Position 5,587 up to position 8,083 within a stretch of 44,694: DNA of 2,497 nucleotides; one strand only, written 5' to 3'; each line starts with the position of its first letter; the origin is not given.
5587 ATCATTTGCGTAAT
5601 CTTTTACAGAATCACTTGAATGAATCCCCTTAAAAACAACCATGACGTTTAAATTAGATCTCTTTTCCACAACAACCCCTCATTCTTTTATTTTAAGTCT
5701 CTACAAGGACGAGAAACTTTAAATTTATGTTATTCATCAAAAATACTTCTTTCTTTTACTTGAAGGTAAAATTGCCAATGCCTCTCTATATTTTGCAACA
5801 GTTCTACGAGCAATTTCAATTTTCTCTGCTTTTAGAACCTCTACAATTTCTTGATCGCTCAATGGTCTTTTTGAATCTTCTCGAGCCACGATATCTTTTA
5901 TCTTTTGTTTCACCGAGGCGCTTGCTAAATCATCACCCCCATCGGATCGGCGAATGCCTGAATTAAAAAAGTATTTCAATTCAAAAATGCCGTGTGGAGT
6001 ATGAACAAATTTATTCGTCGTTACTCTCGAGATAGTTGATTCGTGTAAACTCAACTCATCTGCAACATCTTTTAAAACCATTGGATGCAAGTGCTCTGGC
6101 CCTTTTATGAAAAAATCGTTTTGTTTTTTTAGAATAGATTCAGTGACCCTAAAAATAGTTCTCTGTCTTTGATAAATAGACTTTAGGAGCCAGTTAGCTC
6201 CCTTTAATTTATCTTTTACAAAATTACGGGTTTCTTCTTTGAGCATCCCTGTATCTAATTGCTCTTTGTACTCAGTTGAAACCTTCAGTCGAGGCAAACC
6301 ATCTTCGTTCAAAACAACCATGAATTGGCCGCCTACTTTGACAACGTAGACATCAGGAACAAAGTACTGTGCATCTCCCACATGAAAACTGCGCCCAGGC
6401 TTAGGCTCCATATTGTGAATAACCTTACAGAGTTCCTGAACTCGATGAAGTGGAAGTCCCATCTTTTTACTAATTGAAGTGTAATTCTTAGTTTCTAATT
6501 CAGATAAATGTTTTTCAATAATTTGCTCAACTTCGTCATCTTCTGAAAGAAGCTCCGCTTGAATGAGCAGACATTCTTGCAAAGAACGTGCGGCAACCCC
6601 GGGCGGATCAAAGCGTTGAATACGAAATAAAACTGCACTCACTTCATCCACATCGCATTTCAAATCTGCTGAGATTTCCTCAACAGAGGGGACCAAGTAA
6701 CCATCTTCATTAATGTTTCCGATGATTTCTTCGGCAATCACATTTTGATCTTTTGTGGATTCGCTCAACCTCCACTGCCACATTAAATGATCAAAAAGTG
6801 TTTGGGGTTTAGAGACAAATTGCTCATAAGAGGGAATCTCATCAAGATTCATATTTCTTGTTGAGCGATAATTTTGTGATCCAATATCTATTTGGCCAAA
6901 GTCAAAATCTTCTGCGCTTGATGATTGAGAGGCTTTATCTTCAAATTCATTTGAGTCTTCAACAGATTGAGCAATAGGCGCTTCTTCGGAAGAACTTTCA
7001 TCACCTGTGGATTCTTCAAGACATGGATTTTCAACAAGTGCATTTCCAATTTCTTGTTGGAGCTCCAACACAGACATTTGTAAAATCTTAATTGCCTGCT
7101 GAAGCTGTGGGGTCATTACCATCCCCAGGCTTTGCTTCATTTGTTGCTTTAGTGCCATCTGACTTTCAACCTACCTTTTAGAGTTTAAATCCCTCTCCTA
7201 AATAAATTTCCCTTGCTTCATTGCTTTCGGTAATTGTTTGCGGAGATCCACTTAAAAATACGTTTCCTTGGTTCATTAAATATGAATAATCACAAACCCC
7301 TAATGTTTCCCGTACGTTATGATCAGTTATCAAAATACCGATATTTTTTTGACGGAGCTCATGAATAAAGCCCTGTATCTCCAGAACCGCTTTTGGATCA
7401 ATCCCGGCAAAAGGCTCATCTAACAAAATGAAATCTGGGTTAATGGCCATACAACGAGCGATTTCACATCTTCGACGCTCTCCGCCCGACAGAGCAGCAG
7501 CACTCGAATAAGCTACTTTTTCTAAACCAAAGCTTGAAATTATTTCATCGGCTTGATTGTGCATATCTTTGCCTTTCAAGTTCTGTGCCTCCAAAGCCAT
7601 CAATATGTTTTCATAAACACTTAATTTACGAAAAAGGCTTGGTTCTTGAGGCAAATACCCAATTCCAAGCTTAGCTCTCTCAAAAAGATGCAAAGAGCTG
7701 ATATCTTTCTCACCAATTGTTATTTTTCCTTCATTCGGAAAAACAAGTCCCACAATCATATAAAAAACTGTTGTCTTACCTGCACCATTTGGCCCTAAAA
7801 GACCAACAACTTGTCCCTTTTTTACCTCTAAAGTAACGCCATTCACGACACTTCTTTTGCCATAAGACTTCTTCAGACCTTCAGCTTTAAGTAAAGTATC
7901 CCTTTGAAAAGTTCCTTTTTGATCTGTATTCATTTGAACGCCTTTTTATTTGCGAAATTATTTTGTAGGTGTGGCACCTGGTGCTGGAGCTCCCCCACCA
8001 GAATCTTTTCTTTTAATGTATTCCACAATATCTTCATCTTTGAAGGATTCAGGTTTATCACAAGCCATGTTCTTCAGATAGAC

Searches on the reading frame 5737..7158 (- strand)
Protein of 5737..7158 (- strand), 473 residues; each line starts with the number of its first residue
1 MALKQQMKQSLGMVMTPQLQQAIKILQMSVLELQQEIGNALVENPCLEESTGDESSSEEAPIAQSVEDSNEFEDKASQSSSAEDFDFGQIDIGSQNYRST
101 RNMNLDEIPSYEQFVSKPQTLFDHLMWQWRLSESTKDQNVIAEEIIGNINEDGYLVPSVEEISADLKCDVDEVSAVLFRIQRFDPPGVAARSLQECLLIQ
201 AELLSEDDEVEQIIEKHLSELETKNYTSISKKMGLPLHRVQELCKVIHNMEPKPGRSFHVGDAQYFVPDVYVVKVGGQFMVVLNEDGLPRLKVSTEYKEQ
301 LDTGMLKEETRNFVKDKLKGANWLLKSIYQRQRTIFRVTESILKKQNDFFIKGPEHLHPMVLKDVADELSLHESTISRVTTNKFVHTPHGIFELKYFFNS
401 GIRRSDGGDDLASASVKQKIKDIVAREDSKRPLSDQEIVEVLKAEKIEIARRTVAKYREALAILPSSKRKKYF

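Call 3: search_protein_families(library=pfam, proteins=[window:5737-7158:-], max_evalue=0.1)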
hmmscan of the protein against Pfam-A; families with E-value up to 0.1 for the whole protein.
window:5737-7158:- (473 aa): 4 families
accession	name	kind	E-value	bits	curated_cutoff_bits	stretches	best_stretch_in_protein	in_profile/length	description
PF04963.19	Sigma54_CBD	-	5e-62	209.4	22.9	1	111-297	2-185/185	Sigma-54 factor, core binding domain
PF04552.19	Sigma54_DBD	-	5.5e-62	208.7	22.8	1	312-471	2-160/160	Sigma-54, DNA binding domain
PF00309.25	Sigma54_AID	-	6.3e-18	64.8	23.8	1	4-49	1-46/46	Sigma-54 factor, Activator interacting domain (AID)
PF13730.12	HTH_36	-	0.069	13.4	25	0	150-174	19-43/55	Helix-turn-helix domain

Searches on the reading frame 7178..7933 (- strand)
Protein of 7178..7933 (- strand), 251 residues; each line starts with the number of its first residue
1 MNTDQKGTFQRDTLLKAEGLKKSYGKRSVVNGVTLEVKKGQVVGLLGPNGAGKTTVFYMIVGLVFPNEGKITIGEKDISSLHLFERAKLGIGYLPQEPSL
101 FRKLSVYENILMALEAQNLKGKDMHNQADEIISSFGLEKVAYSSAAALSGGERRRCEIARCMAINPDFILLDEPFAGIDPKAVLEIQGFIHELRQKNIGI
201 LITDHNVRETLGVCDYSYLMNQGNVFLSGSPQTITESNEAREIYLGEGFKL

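Call 3: search_protein_families(library=pfam, proteins=[window:7178-7933:-], max_evalue=0.1)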
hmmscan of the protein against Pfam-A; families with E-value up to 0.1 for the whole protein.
window:7178-7933:- (251 aa): 8 families
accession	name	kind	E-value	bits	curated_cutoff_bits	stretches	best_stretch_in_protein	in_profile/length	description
PF00005.33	ABC_tran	-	9.8e-35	120.6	25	1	31-176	2-137/137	ABC transporter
PF13304.12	AAA_21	-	2.6e-06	28.2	27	1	43-63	2-22/304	AAA domain, putative AbiEii toxin, Type IV TA system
PF02463.25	SMC_N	-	0.00013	21.9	40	1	36-204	21-196/220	RecF/RecN/SMC N terminal domain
PF13476.12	AAA_23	-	0.0085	17.2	27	1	31-61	11-40/201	AAA domain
PF19993.5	DO-GTPase2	-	0.017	15.2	27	1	41-65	1-25/226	Double-GTPase 2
PF13558.12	SbcC_Walker_B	-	0.021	15.5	27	0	165-186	63-84/90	SbcC/RAD50-like, Walker B motif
PF25199.1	nSTAND_NTPase5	-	0.026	14.8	34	1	29-61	24-62/145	Novel STAND NTPase 5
PF13555.12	AAA_29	-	0.035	14.3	27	1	31-68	13-50/61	P-loop containing region of AAA domain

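Call 4: search_protein_families(library=ncbifam, proteins=[window:7178-7933:-], max_evalue=0.1)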
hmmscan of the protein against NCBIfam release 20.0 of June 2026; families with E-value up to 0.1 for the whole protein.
window:7178-7933:- (251 aa): 191 families (the best 25 are shown)
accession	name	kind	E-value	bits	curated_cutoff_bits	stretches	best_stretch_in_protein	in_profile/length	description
TIGR04406.1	LPS_export_lptB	equivalog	3.8e-101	337.4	240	1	15-251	2-239/239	LPS export ABC transporter ATP-binding protein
NF008144.0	PRK10895.1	equivalog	1.4e-85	286.7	381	1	14-251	3-241/241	LPS export ABC transporter ATP-binding protein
NF008449.1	PRK11300.1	equivalog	7.6e-49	166.2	362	1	12-247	3-254/255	high-affinity branched-chain amino acid ABC transporter ATP-binding protein LivG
TIGR03410.1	urea_trans_UrtE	equivalog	7.4e-48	163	285.8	1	15-237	1-222/230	urea ABC transporter ATP-binding subunit UrtE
TIGR01188.1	drrA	subfamily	3.9e-47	161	312.45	1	22-237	1-214/302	daunorubicin resistance ABC transporter, ATP-binding protein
TIGR00968.1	3a0106s01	subfamily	1.6e-43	148.9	342.75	1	18-238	4-222/237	sulfate ABC transporter ATP-binding protein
TIGR03864.1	PQQ_ABC_ATP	hypoth_equivalog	9.6e-42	143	302.25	1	15-243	2-228/236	ABC transporter, ATP-binding subunit, PQQ-dependent alcohol dehydrogenase system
NF033858.1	ABC2_perm_RbbA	equivalog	2e-41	141.8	1050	1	10-242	262-492/909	ribosome-associated ATPase/putative transporter RbbA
TIGR03522.1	GldA_ABC_ATP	equivalog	7.8e-41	140.5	402.6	1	18-243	6-228/301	gliding motility-associated ABC transporter ATP-binding subunit GldA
TIGR03265.1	PhnT2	equivalog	8.8e-41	140.3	457.7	1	14-238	4-226/353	putative 2-aminoethylphosphonate ABC transporter ATP-binding protein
NF040840.2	tungstate_WtpC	equivalog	1.2e-40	139.9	440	1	15-240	2-224/347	tungstate ABC transporter ATP-binding protein WtpC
TIGR04521.1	ECF_ATPase_2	equivalog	4.1e-40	137.6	330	1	26-239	17-237/279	energy-coupling factor transporter ATPase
TIGR03411.1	urea_trans_UrtD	equivalog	2.6e-39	135.3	304.1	1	14-247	2-242/242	urea ABC transporter ATP-binding protein UrtD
NF006987.0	PRK09452.1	equivalog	3e-39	134.8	482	1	7-238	10-239/378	spermidine/putrescine ABC transporter ATP-binding protein PotA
NF010060.0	PRK13537.1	equivalog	3.5e-39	134.5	521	1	13-238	14-237/314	nodulation factor ABC transporter ATP-binding protein NodI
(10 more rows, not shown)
